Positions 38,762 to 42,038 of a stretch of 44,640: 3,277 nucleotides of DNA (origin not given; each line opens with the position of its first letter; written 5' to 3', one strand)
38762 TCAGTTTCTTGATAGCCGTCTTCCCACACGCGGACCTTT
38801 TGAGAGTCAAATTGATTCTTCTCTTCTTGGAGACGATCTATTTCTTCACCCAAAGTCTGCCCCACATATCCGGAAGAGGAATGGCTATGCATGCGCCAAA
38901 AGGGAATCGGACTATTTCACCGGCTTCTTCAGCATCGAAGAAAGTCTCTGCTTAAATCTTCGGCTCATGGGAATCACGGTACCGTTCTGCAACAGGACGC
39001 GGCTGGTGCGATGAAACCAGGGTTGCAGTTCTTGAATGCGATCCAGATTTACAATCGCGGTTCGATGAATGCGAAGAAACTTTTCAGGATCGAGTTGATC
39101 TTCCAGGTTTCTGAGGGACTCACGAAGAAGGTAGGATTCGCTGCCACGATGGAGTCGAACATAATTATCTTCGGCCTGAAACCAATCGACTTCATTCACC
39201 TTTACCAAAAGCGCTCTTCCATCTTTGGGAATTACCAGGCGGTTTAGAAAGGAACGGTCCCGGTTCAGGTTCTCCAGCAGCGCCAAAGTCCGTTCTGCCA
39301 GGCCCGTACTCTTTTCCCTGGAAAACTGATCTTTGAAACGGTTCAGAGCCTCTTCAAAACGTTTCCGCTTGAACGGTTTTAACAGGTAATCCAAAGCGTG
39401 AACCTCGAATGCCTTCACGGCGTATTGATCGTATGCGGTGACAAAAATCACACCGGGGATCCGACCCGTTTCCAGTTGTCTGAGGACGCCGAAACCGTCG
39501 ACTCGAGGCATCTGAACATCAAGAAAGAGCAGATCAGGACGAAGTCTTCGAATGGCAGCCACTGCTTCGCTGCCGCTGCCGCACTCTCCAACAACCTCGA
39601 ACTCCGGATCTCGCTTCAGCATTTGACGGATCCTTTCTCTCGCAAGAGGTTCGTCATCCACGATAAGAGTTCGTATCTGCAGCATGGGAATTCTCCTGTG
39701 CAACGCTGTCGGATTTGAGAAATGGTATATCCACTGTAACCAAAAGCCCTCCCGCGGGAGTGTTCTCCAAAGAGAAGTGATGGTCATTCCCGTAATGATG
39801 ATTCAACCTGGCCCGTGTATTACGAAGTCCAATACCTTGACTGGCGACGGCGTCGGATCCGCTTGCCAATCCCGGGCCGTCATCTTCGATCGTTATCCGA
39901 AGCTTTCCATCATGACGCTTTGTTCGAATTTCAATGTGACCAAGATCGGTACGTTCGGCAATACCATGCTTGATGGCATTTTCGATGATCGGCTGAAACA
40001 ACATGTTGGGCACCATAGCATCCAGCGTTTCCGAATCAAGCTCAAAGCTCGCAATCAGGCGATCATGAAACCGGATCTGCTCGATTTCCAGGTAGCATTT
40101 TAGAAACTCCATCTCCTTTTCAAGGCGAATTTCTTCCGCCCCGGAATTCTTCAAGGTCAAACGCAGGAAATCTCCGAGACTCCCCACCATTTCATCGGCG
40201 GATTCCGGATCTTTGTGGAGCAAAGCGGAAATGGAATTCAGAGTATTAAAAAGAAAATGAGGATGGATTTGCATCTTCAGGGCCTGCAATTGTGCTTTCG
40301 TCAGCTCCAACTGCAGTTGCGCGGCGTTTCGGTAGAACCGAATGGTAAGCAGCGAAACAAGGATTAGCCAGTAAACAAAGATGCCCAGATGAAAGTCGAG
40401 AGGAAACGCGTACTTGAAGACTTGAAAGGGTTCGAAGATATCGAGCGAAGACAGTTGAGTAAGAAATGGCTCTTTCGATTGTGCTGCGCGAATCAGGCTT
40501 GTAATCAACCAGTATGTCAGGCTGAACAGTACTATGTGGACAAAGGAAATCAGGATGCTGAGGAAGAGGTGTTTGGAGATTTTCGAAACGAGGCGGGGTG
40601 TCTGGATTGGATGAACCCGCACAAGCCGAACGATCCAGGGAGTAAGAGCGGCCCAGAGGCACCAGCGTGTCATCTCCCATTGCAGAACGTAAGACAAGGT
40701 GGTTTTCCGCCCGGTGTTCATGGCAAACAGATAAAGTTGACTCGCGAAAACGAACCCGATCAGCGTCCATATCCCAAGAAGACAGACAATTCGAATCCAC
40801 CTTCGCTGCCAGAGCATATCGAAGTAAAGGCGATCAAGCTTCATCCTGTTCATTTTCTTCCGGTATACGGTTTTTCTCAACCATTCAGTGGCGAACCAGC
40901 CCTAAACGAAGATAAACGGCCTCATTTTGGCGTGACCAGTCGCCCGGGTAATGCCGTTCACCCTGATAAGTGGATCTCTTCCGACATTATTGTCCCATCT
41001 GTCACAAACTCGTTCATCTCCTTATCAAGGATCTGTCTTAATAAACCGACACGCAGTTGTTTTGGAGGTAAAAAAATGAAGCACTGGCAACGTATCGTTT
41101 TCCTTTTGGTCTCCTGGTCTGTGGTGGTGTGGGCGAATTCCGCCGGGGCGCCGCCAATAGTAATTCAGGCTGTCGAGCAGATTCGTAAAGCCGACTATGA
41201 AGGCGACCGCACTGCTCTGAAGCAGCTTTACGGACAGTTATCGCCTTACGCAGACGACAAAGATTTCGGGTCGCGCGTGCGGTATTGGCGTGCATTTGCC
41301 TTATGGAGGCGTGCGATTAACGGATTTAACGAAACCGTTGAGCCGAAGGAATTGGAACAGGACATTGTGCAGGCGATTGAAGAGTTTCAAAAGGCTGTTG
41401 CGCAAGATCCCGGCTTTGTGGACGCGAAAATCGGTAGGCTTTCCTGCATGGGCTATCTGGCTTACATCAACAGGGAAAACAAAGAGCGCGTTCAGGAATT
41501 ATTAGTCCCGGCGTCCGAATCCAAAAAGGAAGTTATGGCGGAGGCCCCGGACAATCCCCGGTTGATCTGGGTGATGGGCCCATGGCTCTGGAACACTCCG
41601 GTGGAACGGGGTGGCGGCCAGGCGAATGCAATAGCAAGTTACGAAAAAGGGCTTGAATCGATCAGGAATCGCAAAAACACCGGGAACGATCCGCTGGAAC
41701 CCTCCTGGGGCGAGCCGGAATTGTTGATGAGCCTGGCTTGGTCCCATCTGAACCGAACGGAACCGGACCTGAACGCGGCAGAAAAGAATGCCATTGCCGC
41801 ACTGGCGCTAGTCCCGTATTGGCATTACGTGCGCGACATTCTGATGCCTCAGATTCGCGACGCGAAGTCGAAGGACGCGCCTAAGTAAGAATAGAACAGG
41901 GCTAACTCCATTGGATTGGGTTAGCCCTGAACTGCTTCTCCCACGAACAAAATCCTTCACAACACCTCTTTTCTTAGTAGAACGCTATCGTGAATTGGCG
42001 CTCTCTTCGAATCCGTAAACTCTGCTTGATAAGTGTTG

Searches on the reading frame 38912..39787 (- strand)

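Call 71: search_protein_families(library=pfam, proteins=[window:38912-39787:-], max_evalue=0.1)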
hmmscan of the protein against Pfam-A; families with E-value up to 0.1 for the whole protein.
window:38912-39787:- (291 aa): 2 families
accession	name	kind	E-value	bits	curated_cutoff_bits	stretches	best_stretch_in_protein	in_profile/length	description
PF04397.21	LytTR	-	3.1e-27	95.1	22.6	1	192-286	3-97/98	LytTr DNA-binding domain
PF00072.30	Response_reg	-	4.4e-26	91.7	30.2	1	41-148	2-110/111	Response regulator receiver domain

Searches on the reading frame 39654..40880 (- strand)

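Call 71: search_protein_families(library=pfam, proteins=[window:39654-40880:-], max_evalue=0.1)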
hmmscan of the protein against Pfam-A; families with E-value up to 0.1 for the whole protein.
window:39654-40880:- (408 aa): 3 families
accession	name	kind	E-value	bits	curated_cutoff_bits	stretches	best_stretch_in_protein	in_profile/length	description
PF06580.19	His_kinase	-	1.1e-28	99.8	25.2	1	196-275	1-81/81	Histidine kinase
PF02518.31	HATPase_c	-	1.1e-08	35.9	26.4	1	294-387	9-109/111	Histidine kinase-, DNA gyrase B-, and HSP90-like ATPase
PF13581.12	HATPase_c_2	-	0.0016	18.9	27.4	1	299-338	40-78/127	Histidine kinase-like ATPase domain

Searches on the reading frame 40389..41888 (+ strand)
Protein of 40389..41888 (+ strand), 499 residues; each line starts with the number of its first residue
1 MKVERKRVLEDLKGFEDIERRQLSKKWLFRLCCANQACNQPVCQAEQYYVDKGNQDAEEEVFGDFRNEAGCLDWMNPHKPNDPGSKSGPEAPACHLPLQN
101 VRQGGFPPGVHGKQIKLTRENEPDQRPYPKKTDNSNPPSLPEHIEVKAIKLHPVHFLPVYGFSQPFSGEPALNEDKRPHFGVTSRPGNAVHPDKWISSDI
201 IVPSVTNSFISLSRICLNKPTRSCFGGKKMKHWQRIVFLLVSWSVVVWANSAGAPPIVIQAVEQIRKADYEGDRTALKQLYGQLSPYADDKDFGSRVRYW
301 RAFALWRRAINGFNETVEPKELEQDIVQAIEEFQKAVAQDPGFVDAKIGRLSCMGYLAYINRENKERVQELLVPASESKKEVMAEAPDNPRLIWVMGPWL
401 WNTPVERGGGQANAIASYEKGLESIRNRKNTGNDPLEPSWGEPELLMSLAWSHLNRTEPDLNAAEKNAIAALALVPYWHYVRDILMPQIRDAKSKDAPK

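Call 71: search_protein_families(library=pfam, proteins=[window:40389-41888:+], max_evalue=0.1)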
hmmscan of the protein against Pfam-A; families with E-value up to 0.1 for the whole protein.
window:40389-41888:+ (499 aa): 1 family
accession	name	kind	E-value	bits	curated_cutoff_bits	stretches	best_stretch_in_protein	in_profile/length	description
PF14559.12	TPR_19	-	0.0095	16.7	25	0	323-349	4-30/68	Tetratricopeptide repeat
